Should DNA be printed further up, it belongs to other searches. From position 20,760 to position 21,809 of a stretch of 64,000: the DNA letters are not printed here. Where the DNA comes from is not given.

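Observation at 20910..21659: PhyH-like Fe(II)/2-oxoglutarate oxygenase embedded between hpnG and hpnN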

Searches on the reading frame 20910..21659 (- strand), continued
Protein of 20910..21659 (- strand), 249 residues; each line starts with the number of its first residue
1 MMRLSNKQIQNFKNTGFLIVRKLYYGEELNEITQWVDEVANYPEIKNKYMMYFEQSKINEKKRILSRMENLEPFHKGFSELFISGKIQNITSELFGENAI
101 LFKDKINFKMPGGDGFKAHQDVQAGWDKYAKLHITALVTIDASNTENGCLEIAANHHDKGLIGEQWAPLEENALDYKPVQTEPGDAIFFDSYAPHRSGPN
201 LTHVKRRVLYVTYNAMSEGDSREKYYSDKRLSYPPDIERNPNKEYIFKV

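Call 23: search_protein_families(library=pfam, proteins=[L066:3568-4167:+, L066:4213-5298:+, L066:5431-6702:+, L066:6668-8536:+, L066:8536-9972:+, L066:10744-11142:+, L066:11145-12224:-, L066:12332-13042:+, L066:13035-13586:+, L066:13608-14555:-], max_evalue=0.00001)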
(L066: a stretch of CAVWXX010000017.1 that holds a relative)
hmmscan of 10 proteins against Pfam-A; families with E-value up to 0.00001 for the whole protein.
L066:3568-4167:+ (199 aa): 2 families
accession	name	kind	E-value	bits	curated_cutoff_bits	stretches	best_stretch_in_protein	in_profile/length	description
PF04191.18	PEMT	-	5.1e-10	40.2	25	1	60-140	24-104/105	Phospholipid methyltransferase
PF04140.19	ICMT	-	2.1e-07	31.7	24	1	56-134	15-93/95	Isoprenylcysteine carboxyl methyltransferase (ICMT) family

L066:4213-5298:+ (361 aa): 1 family
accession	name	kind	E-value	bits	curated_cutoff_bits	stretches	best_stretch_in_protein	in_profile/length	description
PF00266.25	Aminotran_5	-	6e-11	42.4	21.5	1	71-285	77-299/371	Aminotransferase class-V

L066:5431-6702:+ (423 aa): 1 family
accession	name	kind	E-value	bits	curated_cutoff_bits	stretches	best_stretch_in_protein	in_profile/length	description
PF04464.20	Glyphos_transf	-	2.5e-09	37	22.1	1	190-328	153-291/367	CDP-Glycerol:Poly(glycerophosphate) glycerophosphotransferase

L066:6668-8536:+ (622 aa): 3 families
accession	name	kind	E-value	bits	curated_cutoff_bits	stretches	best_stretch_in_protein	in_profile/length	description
PF11893.13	DUF3413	-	1.5e-40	139.4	27.1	1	23-263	6-248/248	Domain of unknown function (DUF3413)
PF00884.28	Sulfatase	-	4.4e-34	118.6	25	1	270-538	2-297/301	Sulfatase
PF01663.27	Phosphodiest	-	2.6e-09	37.6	23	0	449-487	184-222/342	Type I phosphodiesterase / nucleotide pyrophosphatase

L066:8536-9972:+ (478 aa): 1 family
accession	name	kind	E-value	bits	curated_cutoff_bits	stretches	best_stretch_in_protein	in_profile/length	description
PF02096.25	60KD_IMP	-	7.7e-28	98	35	1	272-470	1-160/163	60Kd inner membrane protein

L066:10744-11142:+ (132 aa): 1 family
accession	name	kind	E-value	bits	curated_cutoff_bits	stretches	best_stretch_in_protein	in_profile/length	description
PF19662.4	DUF6165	-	1.1e-11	45.1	27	1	7-129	2-116/134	Family of unknown function (DUF6165)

L066:11145-12224:- (359 aa): 1 family
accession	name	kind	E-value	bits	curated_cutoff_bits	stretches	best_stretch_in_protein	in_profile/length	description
PF01075.23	Glyco_transf_9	-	8.7e-48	163.2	22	1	82-324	1-242/247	Glycosyltransferase family 9 (heptosyltransferase)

L066:12332-13042:+ (236 aa): 5 families
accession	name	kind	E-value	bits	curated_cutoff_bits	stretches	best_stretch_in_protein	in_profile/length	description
PF06293.20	Kdo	-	1.8e-40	139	21.3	1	31-234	2-207/207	Lipopolysaccharide kinase (Kdo/WaaP) family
PF01636.29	APH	-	1.9e-10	41.3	23.2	0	152-192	158-199/239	Phosphotransferase enzyme family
PF01163.29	RIO1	-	2.3e-08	34.3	22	1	85-188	52-149/187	RIO domain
PF19974.5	TCAD9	-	6.3e-08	32.6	40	1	162-191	297-325/429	Ternary complex associated domain 9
PF00069.31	Pkinase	-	5.7e-06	26.3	31.7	1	144-194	99-149/263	Protein kinase domain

L066:13035-13586:+ (183 aa): 2 families
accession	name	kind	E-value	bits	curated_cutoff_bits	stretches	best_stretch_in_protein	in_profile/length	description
PF13302.13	Acetyltransf_3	-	2.8e-18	67.4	25.4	1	69-162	48-138/138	Acetyltransferase (GNAT) domain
PF00583.31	Acetyltransf_1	-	7.6e-08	33.1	20.7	1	74-161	32-116/116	Acetyltransferase (GNAT) family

L066:13608-14555:- (315 aa): 0 families

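Call 25: search_protein_families(library=ncbifam, proteins=[L076:2516-4159:+, L076:4174-5334:+, L076:5395-5994:+, L076:6005-7084:+, L076:7362-8528:+, L076:8525-9934:+, L051:3210-6653:+, L051:6650-8503:+, L051:8500-9981:+, L067:5048-5914:+], max_evalue=0.00001)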
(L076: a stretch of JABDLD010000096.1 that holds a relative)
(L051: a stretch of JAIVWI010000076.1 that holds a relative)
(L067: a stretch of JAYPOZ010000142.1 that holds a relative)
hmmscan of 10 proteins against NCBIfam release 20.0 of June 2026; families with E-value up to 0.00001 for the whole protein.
L076:2516-4159:+ (547 aa): 15 families
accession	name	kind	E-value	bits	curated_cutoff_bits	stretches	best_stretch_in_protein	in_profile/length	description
TIGR02320.1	PEP_mutase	equivalog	3.7e-118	393.6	319.55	1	12-283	1-283/284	phosphoenolpyruvate mutase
TIGR02321.1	Pphn_pyruv_hyd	equivalog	1.7e-73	247.3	374.4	1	9-292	4-288/290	phosphonopyruvate hydrolase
TIGR02317.1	prpB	equivalog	2.2e-38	132.1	354.4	1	10-275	3-265/285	methylisocitrate lyase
NF008455.0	PRK11320.1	equivalog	1.1e-27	97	353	1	8-260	7-257/295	methylisocitrate lyase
TIGR02319.1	CPEP_Pphonmut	equivalog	3.3e-25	88.9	420.05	1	10-194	6-188/294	carboxyvinyl-carboxyphosphonate phosphorylmutase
TIGR03992.1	Arch_glmU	subfamily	1.1e-16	60.7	292.1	1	301-421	2-129/393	bifunctional sugar-1-phosphate nucleotidylyltransferase/acetyltransferase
NF041313.1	UDPGP_AglF_Halo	equivalog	1.1e-11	44.6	400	1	301-428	2-138/234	UTP--glucose-1-phosphate uridylyltransferase AglF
TIGR01208.1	rmlA_long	equivalog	7.4e-11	41.5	320.25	1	302-413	2-122/353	glucose-1-phosphate thymidylyltransferase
NF041173.1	Sug_nt_acttase_Thmprot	equivalog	2.3e-10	40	600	1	302-420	3-127/405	bifunctional sugar-1-phosphate nucleotidylyltransferase/acetyltransferase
NF045665.1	NTPtran_DVU1551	equivalog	4e-08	32.7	315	1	301-392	2-91/359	DVU_1551 family NTP transferase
NF045761.1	NAMPUrTaseMurU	equivalog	3e-07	30.5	250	1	302-361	3-62/226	N-acetylmuramate alpha-1-phosphate uridylyltransferase MurU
NF052502.1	man1P_GTase_Rv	exception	3.1e-07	29.6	440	1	301-369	2-73/352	mannose-1-phosphate guanylyltransferase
NF041135.1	IPPtranDIPPsyn_Thcocales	equivalog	5.4e-07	28.9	580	1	301-407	2-110/419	bifunctional L-myo-inositol-1-phosphate cytidylyltransferase/CDP-L-myo-inositol myo-inositolphosphotransferase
NF010933.0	PRK14353.1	equivalog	5.5e-06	25.2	505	1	299-411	5-122/453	bifunctional UDP-N-acetylglucosamine diphosphorylase/glucosamine-1-phosphate N-acetyltransferase GlmU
NF010938.0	PRK14358.1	equivalog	7.8e-06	24.7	500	0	301-411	9-122/481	bifunctional N-acetylglucosamine-1-phosphate uridyltransferase/glucosamine-1-phosphate acetyltransferase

L076:4174-5334:+ (386 aa): 10 families
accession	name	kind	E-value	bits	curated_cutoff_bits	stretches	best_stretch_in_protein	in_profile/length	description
TIGR03297.1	Ppyr-DeCO2ase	equivalog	2.3e-127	424.9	312.5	1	15-377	1-360/360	phosphonopyruvate decarboxylase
TIGR03846.1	sulfopy_beta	equivalog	7.5e-40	136.8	221.5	1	197-375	1-179/182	sulfopyruvate decarboxylase subunit beta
NF004813.0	PRK06163.1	equivalog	3.7e-31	108.4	240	1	210-381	27-200/202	hypothetical protein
TIGR03845.1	sulfopyru_alph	equivalog_domain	4.9e-25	88.3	147.95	1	11-158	8-153/160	sulfopyruvate decarboxylase subunit alpha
TIGR03393.1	indolpyr_decarb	equivalog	5.6e-08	31.9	946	0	12-78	12-76/539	indolepyruvate decarboxylase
TIGR03336.1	IOR_alpha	equivalog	1.5e-07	30.1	650.9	0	18-86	25-93/595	indolepyruvate ferredoxin oxidoreductase subunit alpha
NF006203.0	PRK08327.1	equivalog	3.7e-06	25.7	456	0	197-269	388-461/571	thiamine pyrophosphate-requiring protein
TIGR04377.1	myo_inos_iolD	equivalog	4.1e-06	25.7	715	0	169-319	368-518/616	3D-(3,5/4)-trihydroxycyclohexane-1,2-dione acylhydrolase (decyclizing)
NF005040.0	PRK06457.1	equivalog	7.8e-06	24.5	788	0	196-283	347-440/549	pyruvate dehydrogenase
NF005860.0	PRK07789.1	equivalog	8.2e-06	24.4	881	0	7-95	40-129/615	acetolactate synthase large subunit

L076:5395-5994:+ (199 aa): 3 families
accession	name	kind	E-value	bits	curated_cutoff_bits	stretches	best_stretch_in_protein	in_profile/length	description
TIGR04571.1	LmtA_Leptospira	exception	6.9e-18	65.3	325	1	81-184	90-192/252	lipid A Kdo2 1-phosphate O-methyltransferase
NF040696.1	isopcys_mtase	equivalog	3e-08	33.7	160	1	73-155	106-188/190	protein-S-isoprenylcysteine O-methyltransferase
NF045656.1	MeththiolMtaseMddA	equivalog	1.8e-07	30.7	270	1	56-155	143-238/238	methanethiol S-methyltransferase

L076:6005-7084:+ (359 aa): 8 families
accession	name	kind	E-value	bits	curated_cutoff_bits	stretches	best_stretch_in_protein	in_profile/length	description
TIGR03301.1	PhnW-AepZ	equivalog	2.2e-115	385.8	360.8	1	4-354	1-352/355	2-aminoethylphosphonate aminotransferase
NF010006.0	PRK13479.1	equivalog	5.6e-78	262.6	296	1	3-356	6-360/369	2-aminoethylphosphonate--pyruvate transaminase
TIGR02326.1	transamin_PhnW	equivalog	7.3e-77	258.9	400.8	1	3-354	4-357/363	2-aminoethylphosphonate--pyruvate transaminase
NF046070.1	PyrdoxPyrvTramin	equivalog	3e-35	121.8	600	1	4-340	7-346/369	pyridoxamine--pyruvate transaminase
NF045640.1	AspGlyoxATaseBhcA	equivalog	5.5e-30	104.6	650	1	7-341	9-348/395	L-aspartate--glyoxylate aminotransferase BhcA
TIGR04343.1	egtE_PLP_lyase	equivalog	2.6e-07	29.8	400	1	59-281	75-279/370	ergothioneine biosynthesis PLP-dependent enzyme EgtE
TIGR01364.1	serC_1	equivalog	1.4e-06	27.5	443.6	1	25-266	35-264/358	phosphoserine transaminase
NF003764.0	PRK05355.1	equivalog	1.9e-06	27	253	1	26-266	39-263/357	3-phosphoserine/phosphohydroxythreonine transaminase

L076:7362-8528:+ (388 aa): 0 families

L076:8525-9934:+ (469 aa): 13 families
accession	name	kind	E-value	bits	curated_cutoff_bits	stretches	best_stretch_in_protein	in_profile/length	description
NF002352.0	PRK01318.1-3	equivalog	4.2e-33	115.3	447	1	215-466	322-547/562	membrane protein insertase YidC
NF002353.0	PRK01318.1-4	equivalog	7.8e-29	100.8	365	1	166-465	259-570/596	membrane protein insertase YidC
NF002357.0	PRK01318.2-4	equivalog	1.3e-28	100.1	479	1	212-463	282-508/532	membrane protein insertase YidC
TIGR03592.1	yidC_oxa1_cterm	subfamily_domain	2.8e-28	99.3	84.3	1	267-466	1-188/191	membrane protein insertase YidC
NF002356.0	PRK01318.2-3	equivalog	5.4e-27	94.4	460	1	162-469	246-573/627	membrane protein insertase YidC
NF002168.0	PRK01001.1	equivalog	1.5e-24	86.4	670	1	254-463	562-770/795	membrane protein insertase YidC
NF002355.0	PRK01318.2-2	equivalog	1.5e-24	86.4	891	1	247-463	376-589/602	membrane protein insertase YidC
NF002351.0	PRK01318.1-1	equivalog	4.6e-24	85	740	1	219-461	307-524/545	membrane protein insertase YidC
NF002354.0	PRK01318.2-1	equivalog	1.3e-21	76.8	1094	1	214-465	302-528/548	membrane protein insertase YidC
NF002359.0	PRK01318.2-6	equivalog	7.4e-19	67.5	600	1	212-461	325-571/624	membrane protein insertase YidC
NF002358.0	PRK01318.2-5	equivalog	7.6e-18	64.6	605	1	254-462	327-530/545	membrane protein insertase YidC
NF002350.0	PRK01315.1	equivalog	5.5e-11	42.2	282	1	267-364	41-133/329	membrane protein insertase YidC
NF002803.0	PRK02944.1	equivalog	1.2e-09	37.9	377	1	245-463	35-236/255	YidC family membrane integrase SpoIIIJ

L051:3210-6653:+ (1147 aa): 54 families (the best 25 are shown)
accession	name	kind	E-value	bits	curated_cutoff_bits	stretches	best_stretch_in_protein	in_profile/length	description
NF009554.0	PRK12999.1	equivalog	0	1698.9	965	1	3-1147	3-1146/1147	pyruvate carboxylase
TIGR01235.1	pyruv_carbox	equivalog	0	1604.8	1114.45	1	7-1147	1-1143/1143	pyruvate carboxylase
NF005525.0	PRK07178.1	equivalog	1.1e-166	555.1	768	1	5-471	2-458/471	acetyl-CoA carboxylase biotin carboxylase subunit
NF006367.0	PRK08591.1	subfamily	4.6e-159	529.9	597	1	5-455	2-444/451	acetyl-CoA carboxylase biotin carboxylase subunit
NF006406.0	PRK08654.1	equivalog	9e-157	522.5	739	1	6-465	3-453/499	acetyl-CoA carboxylase biotin carboxylase subunit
TIGR00514.1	accC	equivalog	3e-153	510.9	626.5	1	5-456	2-445/449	acetyl-CoA carboxylase biotin carboxylase subunit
TIGR02712.1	urea_carbox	equivalog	3.7e-148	495.3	1303.85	2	6-454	2-441/1201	urea carboxylase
NF004085.0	PRK05586.1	equivalog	7.1e-145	483.3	723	1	5-454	2-443/448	acetyl-CoA carboxylase biotin carboxylase subunit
NF009471.0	PRK12833.1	equivalog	6.2e-143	476.7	686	1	3-454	3-446/467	acetyl-CoA carboxylase biotin carboxylase subunit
NF006287.0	PRK08463.1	equivalog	2.4e-139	465.2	775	1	5-456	2-445/479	acetyl-CoA carboxylase subunit A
NF006286.0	PRK08462.1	equivalog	2.8e-134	448.4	740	1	3-454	2-443/445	acetyl-CoA carboxylase biotin carboxylase subunit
NF006761.0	PRK09282.1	domain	3.5e-134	448.4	402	1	533-1145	2-588/591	pyruvate carboxylase subunit B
TIGR01108.1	oadA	equivalog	4.3e-125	418.4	756.5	1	538-1141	2-580/582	sodium-extruding oxaloacetate decarboxylase subunit alpha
NF010643.0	PRK14040.1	subfamily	1.8e-120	403.2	892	1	531-1145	3-593/595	oxaloacetate decarboxylase subunit alpha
NF008985.0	PRK12331.1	equivalog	1.6e-98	330.5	718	1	534-997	3-446/465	oxaloacetate decarboxylase subunit alpha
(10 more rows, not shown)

L051:6650-8503:+ (617 aa): 5 families
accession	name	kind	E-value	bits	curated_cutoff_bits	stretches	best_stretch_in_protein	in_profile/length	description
NF038282.1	LapC_YejM_PbgA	exception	1.2e-70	238.5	825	1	9-615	14-582/584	LPS biosynthesis-modulating metalloenzyme YejM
TIGR03417.1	chol_sulfatase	equivalog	4.5e-13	48.9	433.45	1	442-533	254-343/500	choline-sulfatase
NF010322.0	PRK13759.1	equivalog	2.8e-10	39.3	481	1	438-532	265-361/486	arylsulfatase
NF045661.1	HdlasePehA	equivalog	1.2e-09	37.3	900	1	441-541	282-381/506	phosphoric/sulfuric ester hydrolase PehA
NF053595.1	LptchSynLtaSGpos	equivalog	8.9e-07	27.8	970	1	441-553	428-543/626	lipoteichoic acid synthase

L051:8500-9981:+ (493 aa): 15 families
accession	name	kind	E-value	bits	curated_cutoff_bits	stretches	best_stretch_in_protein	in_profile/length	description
NF002356.0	PRK01318.2-3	equivalog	9e-33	113.5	460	1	155-481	238-573/627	membrane protein insertase YidC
NF002352.0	PRK01318.1-3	equivalog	1e-32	114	447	1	205-488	300-557/562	membrane protein insertase YidC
NF002353.0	PRK01318.1-4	equivalog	1.1e-30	106.8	365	1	162-487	256-580/596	membrane protein insertase YidC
TIGR03592.1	yidC_oxa1_cterm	subfamily_domain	5.4e-30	104.9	84.3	1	279-478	1-188/191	membrane protein insertase YidC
NF002357.0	PRK01318.2-4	equivalog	8.7e-28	97.3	479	1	227-477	285-510/532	membrane protein insertase YidC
NF002355.0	PRK01318.2-2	equivalog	7.9e-27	94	891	1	259-475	376-589/602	membrane protein insertase YidC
NF002351.0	PRK01318.1-1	equivalog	3.9e-25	88.6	740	1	208-476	287-527/545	membrane protein insertase YidC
NF002168.0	PRK01001.1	equivalog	1.4e-24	86.6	670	1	266-481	562-776/795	membrane protein insertase YidC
NF002359.0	PRK01318.2-6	equivalog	1.1e-22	80.2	600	1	152-473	249-571/624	membrane protein insertase YidC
NF002358.0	PRK01318.2-5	equivalog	2.9e-21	75.9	605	1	264-486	325-542/545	membrane protein insertase YidC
NF002354.0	PRK01318.2-1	equivalog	1.2e-19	70.2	1094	1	229-476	305-527/548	membrane protein insertase YidC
NF002350.0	PRK01315.1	equivalog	1.7e-12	47.2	282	1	279-380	41-137/329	membrane protein insertase YidC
NF002803.0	PRK02944.1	equivalog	4.9e-10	39.2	377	1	257-476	35-237/255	YidC family membrane integrase SpoIIIJ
NF002899.0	PRK03449.1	equivalog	2e-06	27.2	276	1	255-372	13-119/359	membrane protein insertase YidC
NF002734.0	PRK02654.1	equivalog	3e-06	26.3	324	0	273-336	20-85/384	membrane protein insertase YidC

L067:5048-5914:+ (288 aa): 5 families
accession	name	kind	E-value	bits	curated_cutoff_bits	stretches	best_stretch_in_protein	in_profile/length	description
TIGR03464.1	HpnC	equivalog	2.2e-81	273.3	250.45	1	20-280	3-265/267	squalene synthase HpnC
TIGR03465.1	HpnD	equivalog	1.9e-31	109.1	278.6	1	24-279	7-263/267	presqualene diphosphate synthase HpnD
NF045921.1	PhytnSynCrtBRhod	equivalog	4.9e-19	68.9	500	1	25-274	20-269/307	15-cis-phytoene synthase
NF042419.1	Phyto_syn_CrtB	equivalog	9e-14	51.7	480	1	20-221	14-222/306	15-cis-phytoene synthase CrtB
NF045686.1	PhytoSynCyanob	equivalog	3.2e-12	46.1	550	1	25-188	34-210/310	15-cis-phytoene synthase CrtB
